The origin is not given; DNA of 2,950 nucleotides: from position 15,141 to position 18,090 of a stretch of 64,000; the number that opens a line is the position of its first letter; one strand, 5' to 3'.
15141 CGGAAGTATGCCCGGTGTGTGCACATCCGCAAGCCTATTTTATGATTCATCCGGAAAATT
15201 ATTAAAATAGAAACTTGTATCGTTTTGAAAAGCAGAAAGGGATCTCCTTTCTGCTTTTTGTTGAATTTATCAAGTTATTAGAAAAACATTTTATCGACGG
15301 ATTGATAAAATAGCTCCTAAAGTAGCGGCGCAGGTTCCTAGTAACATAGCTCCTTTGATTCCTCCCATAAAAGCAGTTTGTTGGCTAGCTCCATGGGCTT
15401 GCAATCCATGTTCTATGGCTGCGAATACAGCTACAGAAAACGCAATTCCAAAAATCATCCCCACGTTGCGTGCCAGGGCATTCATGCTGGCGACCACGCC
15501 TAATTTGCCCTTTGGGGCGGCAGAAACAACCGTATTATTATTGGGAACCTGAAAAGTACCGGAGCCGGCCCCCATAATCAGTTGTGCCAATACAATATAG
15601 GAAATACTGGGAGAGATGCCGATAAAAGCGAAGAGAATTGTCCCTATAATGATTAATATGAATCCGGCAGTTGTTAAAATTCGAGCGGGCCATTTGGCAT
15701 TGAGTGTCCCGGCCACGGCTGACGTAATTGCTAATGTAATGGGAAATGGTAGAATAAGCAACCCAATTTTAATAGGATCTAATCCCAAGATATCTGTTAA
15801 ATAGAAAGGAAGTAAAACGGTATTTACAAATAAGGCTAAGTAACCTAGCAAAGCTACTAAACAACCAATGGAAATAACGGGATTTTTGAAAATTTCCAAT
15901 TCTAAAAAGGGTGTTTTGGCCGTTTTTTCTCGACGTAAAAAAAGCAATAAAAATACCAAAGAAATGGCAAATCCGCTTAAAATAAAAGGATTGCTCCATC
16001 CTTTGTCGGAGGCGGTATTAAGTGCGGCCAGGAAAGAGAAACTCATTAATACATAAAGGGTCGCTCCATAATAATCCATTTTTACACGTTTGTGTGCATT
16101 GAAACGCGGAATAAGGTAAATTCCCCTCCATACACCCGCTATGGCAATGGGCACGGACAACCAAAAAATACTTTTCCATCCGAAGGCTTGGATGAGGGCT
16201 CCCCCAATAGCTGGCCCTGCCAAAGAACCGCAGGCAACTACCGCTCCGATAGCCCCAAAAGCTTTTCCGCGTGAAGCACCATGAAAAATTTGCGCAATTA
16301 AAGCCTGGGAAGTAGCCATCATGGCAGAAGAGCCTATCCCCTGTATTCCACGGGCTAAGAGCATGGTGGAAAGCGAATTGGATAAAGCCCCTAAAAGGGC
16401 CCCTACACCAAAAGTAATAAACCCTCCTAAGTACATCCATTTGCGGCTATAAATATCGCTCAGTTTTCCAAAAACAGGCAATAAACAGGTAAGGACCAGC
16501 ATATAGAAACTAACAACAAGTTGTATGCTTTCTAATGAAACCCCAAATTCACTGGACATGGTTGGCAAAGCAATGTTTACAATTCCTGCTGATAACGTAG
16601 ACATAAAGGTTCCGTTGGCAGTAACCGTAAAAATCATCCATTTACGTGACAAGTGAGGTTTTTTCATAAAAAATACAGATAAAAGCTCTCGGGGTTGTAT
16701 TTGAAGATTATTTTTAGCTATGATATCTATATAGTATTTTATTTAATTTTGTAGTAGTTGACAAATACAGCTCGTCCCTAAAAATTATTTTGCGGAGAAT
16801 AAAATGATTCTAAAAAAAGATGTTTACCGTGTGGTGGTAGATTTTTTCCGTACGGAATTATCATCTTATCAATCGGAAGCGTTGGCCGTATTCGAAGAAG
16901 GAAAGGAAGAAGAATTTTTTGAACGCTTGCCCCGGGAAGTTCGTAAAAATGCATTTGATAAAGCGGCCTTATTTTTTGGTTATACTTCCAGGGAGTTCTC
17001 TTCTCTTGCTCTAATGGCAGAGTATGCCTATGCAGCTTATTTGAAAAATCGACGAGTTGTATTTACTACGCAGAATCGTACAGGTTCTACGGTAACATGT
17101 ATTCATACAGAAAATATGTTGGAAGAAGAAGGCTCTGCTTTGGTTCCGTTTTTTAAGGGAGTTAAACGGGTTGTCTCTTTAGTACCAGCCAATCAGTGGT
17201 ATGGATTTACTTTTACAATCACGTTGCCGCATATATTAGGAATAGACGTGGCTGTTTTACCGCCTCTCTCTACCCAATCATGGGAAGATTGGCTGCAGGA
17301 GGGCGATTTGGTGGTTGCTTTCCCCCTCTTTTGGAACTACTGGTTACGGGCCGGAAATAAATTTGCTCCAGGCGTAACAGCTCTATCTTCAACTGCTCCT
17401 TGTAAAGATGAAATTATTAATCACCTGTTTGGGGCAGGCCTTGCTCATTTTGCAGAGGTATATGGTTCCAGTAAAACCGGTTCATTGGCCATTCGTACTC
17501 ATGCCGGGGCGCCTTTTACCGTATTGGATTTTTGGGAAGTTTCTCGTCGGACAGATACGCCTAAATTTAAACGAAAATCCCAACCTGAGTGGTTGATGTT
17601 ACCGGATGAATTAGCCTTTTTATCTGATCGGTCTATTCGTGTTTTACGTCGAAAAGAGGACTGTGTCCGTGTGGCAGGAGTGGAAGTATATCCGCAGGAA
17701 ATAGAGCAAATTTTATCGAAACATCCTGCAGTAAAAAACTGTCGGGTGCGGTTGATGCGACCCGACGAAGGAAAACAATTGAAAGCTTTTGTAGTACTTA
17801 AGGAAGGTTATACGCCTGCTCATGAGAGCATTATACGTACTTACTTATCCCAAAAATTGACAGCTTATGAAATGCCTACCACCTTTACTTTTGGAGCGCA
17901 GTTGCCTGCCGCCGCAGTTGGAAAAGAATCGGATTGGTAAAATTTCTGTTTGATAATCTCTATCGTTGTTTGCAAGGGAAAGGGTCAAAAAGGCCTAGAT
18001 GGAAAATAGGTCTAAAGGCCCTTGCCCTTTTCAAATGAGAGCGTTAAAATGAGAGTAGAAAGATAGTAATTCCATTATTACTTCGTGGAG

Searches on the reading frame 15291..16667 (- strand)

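Call 7: search_protein_families(library=pfam, proteins=[window:15291-16667:-])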
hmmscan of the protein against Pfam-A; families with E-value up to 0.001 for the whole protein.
window:15291-16667:- (458 aa): 2 families
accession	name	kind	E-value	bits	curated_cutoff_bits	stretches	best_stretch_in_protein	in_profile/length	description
PF07690.21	MFS_1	-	1.5e-56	192.2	33.4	2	19-188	4-176/347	Major Facilitator Superfamily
PF00083.30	Sugar_tr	-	2e-07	30.7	22.3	1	17-180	6-186/452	Sugar (and other) transporter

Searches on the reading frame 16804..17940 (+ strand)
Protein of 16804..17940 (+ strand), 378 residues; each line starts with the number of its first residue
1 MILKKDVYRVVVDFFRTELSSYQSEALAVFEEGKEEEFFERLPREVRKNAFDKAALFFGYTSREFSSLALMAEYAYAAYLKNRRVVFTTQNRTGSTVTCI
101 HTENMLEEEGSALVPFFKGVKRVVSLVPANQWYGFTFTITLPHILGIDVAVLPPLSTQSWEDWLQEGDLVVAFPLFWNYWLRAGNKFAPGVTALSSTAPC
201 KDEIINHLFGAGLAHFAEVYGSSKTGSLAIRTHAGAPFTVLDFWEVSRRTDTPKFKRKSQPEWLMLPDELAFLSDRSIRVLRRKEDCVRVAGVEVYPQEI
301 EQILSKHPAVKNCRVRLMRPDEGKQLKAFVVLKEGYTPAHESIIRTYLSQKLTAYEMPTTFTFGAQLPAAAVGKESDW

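Call 7: search_protein_families(library=pfam, proteins=[window:16804-17940:+])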
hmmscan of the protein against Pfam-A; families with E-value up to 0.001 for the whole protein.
window:16804-17940:+ (378 aa): 1 family
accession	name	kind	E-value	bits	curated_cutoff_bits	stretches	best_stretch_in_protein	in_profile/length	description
PF13193.12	AMP-binding_C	-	5.5e-11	43.7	24.5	1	299-374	1-76/76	AMP-binding enzyme C-terminal domain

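Call 55: search_protein_families(library=ncbifam, proteins=[window:16804-17940:+], max_evalue=0.1)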
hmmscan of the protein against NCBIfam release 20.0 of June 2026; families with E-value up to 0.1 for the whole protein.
window:16804-17940:+ (378 aa): 83 families (the best 25 are shown)
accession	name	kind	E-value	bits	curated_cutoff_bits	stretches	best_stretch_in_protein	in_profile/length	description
TIGR02372.1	4_coum_CoA_lig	equivalog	1.8e-52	178.3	334.7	1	79-374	93-384/386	4-coumarate--CoA ligase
NF004837.0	PRK06187.1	subfamily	1.7e-17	62.9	476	1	257-374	395-512/531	long-chain-fatty-acid--CoA ligase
NF004229.0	PRK05677.1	subfamily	1.5e-16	60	879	1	262-374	433-545/563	long-chain-fatty-acid--CoA ligase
NF052580.1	Str24CoAsynCasG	equivalog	3.1e-16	58.8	750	1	236-374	406-540/548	steroid-24-oyl-CoA synthetase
NF004114.0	PRK05605.1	equivalog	1.4e-15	56.7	766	1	258-374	443-559/575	long-chain-fatty-acid--CoA ligase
NF006523.0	PRK08974.1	equivalog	8.4e-15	53.9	884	1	261-374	431-543/561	long-chain-fatty-acid--CoA ligase FadD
TIGR03205.1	pimA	equivalog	2e-14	52.9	705.6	1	280-376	439-536/541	dicarboxylate--CoA ligase PimA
NF005463.0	PRK07059.1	subfamily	1.2e-13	50.4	869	1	272-374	444-546/557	long-chain-fatty-acid--CoA ligase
NF009139.0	PRK12492.1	equivalog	1.4e-13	50.2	1018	1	263-374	442-552/562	long-chain-fatty-acid--CoA ligase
NF005220.0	PRK06710.1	equivalog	1.9e-13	49.4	1116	1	263-374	432-543/563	long-chain-fatty-acid--CoA ligase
NF006181.0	PRK08314.1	subfamily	3.3e-13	48.7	705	1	287-374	455-544/563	long-chain-fatty-acid--CoA ligase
NF005801.1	PRK07656.1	equivalog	4e-13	48.8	657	1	277-374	396-493/500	FadD3 family acyl-CoA ligase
NF005863.0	PRK07798.1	subfamily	7.7e-13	47.8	543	1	255-375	402-522/540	acyl-CoA synthetase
NF004822.0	PRK06178.1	equivalog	8.6e-13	47.7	782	1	263-374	447-557/571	acyl-CoA synthetase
NF052269.1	Staph_lig_FadD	equivalog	6.7e-12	44.5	650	1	261-375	370-484/499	long-chain-fatty-acid--CoA ligase FadD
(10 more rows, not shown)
